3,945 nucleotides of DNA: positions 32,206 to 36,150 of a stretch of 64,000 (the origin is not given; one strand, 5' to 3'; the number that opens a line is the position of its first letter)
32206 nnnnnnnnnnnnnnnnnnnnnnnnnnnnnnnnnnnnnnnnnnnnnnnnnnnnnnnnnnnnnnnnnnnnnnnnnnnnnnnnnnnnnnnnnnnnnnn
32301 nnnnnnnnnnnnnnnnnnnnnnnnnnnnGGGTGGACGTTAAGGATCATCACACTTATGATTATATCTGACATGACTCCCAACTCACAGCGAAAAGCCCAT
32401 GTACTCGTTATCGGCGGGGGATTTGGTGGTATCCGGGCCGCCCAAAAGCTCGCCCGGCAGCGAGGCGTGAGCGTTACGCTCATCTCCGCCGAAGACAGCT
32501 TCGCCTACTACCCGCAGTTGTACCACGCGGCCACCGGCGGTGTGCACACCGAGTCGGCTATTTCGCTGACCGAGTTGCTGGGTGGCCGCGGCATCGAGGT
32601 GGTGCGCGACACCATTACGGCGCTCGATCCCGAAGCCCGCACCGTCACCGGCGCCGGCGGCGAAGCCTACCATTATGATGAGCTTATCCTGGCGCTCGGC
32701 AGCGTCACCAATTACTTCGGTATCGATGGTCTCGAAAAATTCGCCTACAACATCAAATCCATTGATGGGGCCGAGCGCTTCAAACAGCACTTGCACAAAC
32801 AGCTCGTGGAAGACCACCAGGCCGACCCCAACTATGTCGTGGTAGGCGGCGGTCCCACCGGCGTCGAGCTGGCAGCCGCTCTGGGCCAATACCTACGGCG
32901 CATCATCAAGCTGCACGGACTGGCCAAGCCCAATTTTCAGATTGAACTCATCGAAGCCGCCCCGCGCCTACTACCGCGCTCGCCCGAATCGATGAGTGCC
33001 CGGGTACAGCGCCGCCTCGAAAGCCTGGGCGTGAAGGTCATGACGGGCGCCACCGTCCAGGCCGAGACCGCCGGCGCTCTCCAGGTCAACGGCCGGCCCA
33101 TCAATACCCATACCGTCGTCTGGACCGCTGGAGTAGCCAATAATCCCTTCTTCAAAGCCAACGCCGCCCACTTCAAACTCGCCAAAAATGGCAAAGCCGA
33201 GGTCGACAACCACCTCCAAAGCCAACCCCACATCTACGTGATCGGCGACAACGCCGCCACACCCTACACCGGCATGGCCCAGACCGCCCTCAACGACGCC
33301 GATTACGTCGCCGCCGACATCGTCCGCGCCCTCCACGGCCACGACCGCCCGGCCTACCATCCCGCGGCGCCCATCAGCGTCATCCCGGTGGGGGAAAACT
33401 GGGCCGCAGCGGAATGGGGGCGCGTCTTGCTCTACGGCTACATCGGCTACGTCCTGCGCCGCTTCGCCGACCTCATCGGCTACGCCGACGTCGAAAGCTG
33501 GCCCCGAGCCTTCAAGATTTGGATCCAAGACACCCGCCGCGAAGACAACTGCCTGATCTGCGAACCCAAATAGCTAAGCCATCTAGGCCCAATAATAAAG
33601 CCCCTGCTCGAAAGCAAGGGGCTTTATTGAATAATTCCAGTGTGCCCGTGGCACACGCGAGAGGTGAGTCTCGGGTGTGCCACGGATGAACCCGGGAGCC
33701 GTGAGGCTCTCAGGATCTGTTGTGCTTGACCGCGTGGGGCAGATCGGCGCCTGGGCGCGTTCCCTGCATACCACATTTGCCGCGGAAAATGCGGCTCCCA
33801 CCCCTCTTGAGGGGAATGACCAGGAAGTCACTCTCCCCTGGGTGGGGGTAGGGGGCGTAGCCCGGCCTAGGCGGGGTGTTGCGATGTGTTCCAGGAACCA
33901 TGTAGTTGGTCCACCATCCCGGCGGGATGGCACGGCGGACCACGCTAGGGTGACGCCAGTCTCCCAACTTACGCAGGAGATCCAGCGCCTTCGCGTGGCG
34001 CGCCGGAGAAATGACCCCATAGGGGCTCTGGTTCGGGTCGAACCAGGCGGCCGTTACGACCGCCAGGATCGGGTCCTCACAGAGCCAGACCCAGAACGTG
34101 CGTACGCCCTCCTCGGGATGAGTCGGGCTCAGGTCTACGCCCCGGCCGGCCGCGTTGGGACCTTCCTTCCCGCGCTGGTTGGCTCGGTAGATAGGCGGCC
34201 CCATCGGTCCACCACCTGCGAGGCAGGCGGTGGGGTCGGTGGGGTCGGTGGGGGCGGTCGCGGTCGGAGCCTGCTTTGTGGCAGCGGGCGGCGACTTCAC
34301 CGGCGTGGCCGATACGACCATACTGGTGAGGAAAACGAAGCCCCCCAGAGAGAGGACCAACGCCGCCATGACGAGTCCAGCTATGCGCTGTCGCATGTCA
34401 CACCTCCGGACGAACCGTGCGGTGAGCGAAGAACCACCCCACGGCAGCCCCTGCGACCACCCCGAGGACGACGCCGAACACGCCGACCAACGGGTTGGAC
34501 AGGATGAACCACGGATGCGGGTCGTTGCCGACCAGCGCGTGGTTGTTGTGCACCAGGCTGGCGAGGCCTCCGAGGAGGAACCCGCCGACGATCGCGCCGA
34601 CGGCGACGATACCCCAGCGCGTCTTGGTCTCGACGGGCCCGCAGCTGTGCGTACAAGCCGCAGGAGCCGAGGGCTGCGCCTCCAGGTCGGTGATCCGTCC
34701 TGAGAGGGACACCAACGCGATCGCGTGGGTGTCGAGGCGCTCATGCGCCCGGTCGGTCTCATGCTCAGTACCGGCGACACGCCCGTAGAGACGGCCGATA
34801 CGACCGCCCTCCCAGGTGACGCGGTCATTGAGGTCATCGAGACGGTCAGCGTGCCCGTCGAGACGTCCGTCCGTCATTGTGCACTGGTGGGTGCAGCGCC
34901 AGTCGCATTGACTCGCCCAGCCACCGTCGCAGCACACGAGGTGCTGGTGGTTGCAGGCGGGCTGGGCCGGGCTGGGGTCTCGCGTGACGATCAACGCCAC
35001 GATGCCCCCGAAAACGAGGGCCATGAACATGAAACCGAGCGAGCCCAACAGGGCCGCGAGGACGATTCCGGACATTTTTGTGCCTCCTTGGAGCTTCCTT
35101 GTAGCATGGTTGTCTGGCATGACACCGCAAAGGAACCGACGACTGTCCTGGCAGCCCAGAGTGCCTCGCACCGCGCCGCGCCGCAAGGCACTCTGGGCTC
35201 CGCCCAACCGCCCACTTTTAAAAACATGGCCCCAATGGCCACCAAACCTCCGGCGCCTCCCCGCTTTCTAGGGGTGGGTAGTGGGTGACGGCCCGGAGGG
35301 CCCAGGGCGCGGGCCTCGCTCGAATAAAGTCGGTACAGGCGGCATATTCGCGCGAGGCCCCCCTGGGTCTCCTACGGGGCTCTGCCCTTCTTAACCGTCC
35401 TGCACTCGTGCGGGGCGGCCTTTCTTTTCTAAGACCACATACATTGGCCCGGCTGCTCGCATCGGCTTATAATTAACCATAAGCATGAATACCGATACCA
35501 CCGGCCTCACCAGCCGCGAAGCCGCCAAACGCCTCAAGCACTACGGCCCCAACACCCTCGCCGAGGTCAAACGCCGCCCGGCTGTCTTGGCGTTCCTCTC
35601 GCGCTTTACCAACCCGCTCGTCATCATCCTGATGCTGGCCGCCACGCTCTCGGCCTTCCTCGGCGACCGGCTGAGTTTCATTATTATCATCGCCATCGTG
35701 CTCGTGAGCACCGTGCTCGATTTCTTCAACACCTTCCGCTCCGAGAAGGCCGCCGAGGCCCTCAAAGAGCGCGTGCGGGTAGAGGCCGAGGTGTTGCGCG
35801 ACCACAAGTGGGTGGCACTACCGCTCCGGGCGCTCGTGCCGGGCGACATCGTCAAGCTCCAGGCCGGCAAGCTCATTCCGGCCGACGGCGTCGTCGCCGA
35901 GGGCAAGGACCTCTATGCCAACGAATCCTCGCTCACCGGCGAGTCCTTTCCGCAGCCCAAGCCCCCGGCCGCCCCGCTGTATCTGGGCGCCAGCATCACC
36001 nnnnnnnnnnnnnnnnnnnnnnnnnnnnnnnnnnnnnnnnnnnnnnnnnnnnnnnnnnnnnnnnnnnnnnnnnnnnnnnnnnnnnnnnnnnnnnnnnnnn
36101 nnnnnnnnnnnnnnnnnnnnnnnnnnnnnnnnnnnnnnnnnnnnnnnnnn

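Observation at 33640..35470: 68% GC island with a two-gene operon of novel Cys-rich membrane and secreted proteins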

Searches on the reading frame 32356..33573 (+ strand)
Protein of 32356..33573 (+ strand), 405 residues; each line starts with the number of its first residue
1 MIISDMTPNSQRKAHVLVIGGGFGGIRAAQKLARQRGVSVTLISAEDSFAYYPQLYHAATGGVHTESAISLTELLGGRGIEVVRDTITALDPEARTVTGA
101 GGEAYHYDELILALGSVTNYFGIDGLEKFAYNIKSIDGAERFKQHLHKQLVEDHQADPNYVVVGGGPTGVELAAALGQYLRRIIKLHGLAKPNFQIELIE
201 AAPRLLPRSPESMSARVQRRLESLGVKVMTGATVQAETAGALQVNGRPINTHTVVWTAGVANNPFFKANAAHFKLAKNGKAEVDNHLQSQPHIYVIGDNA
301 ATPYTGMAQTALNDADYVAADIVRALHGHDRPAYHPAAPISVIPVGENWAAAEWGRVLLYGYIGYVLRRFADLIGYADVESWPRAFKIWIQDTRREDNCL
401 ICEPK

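Call 8: search_protein_families(library=pfam, proteins=[window:32356-33573:+], max_evalue=1)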
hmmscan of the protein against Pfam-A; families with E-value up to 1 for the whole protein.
window:32356-33573:+ (405 aa): 16 families
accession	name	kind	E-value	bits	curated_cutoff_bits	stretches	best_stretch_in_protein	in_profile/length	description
PF07992.20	Pyr_redox_2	-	1.7e-49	169.3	26.1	1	15-312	2-288/291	Pyridine nucleotide-disulphide oxidoreductase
PF00070.33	Pyr_redox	-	1.4e-16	61.2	22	2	160-236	2-65/82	Pyridine nucleotide-disulphide oxidoreductase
PF01266.30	DAO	-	9.7e-07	29.1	27.9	1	16-51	2-36/353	FAD dependent oxidoreductase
PF13450.12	NAD_binding_8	-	1.5e-06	28.8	21.9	1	18-48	1-30/68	NAD(P)-binding Rossmann-like domain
PF13454.12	NAD_binding_9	-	1.9e-06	28.4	21.8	1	161-204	1-35/155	FAD-NAD(P)-binding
PF13738.12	Pyr_redox_3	-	5.9e-06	26.2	30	1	133-297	140-305/305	Pyridine nucleotide-disulphide oxidoreductase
PF01134.28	GIDA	-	0.00011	21.9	22.1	1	16-49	2-35/391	Glucose inhibited division protein A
PF00890.30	FAD_binding_2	-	0.00013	21.7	20.4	1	15-62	1-44/414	FAD binding domain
PF01494.25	FAD_binding_3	-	0.00041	20.1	22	1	14-53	2-40/349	FAD binding domain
PF05834.18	Lycopene_cycl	-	0.001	18.7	23.4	1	16-49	2-36/380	Lycopene cyclase protein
PF03486.20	HI0933_like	-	0.0024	17.8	50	1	15-49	2-35/244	HI0933-like protein Rossmann domain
PF12831.13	FAD_oxidored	-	0.0056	16.5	27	1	16-46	2-31/416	FAD dependent oxidoreductase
PF04820.20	Trp_halogenase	-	0.008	15.5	21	1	16-47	2-36/458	Tryptophan halogenase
PF13241.12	NAD_binding_7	-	0.0089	17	22.1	1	12-47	6-40/104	Putative NAD(P)-binding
PF01946.23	Thi4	-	0.011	15.4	26.2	1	14-46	18-50/235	Thi4 family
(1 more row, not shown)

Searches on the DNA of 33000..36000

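Call 13: search_rna_families(source=window, start=33000, end=36000, threshold=evalue, max_evalue=1, show_alignments=2)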
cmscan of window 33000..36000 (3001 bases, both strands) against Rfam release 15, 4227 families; matches with E-value up to 1: 3.
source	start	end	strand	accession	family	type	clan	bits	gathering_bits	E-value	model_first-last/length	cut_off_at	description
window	33591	33689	-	RF00506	Thr_leader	Cis-reg; leader;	-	25.3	55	0.079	1-118/118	no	Threonine operon leader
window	33399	33483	+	RF04221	HCV_SL669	Cis-reg;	-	23.5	80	0.14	1-80/80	no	SL669 non-coding RNA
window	33830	33879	+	RF00464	mir-92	Gene; miRNA;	CL00137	20.5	47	0.084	1-80/80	no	mir-92 microRNA precursor family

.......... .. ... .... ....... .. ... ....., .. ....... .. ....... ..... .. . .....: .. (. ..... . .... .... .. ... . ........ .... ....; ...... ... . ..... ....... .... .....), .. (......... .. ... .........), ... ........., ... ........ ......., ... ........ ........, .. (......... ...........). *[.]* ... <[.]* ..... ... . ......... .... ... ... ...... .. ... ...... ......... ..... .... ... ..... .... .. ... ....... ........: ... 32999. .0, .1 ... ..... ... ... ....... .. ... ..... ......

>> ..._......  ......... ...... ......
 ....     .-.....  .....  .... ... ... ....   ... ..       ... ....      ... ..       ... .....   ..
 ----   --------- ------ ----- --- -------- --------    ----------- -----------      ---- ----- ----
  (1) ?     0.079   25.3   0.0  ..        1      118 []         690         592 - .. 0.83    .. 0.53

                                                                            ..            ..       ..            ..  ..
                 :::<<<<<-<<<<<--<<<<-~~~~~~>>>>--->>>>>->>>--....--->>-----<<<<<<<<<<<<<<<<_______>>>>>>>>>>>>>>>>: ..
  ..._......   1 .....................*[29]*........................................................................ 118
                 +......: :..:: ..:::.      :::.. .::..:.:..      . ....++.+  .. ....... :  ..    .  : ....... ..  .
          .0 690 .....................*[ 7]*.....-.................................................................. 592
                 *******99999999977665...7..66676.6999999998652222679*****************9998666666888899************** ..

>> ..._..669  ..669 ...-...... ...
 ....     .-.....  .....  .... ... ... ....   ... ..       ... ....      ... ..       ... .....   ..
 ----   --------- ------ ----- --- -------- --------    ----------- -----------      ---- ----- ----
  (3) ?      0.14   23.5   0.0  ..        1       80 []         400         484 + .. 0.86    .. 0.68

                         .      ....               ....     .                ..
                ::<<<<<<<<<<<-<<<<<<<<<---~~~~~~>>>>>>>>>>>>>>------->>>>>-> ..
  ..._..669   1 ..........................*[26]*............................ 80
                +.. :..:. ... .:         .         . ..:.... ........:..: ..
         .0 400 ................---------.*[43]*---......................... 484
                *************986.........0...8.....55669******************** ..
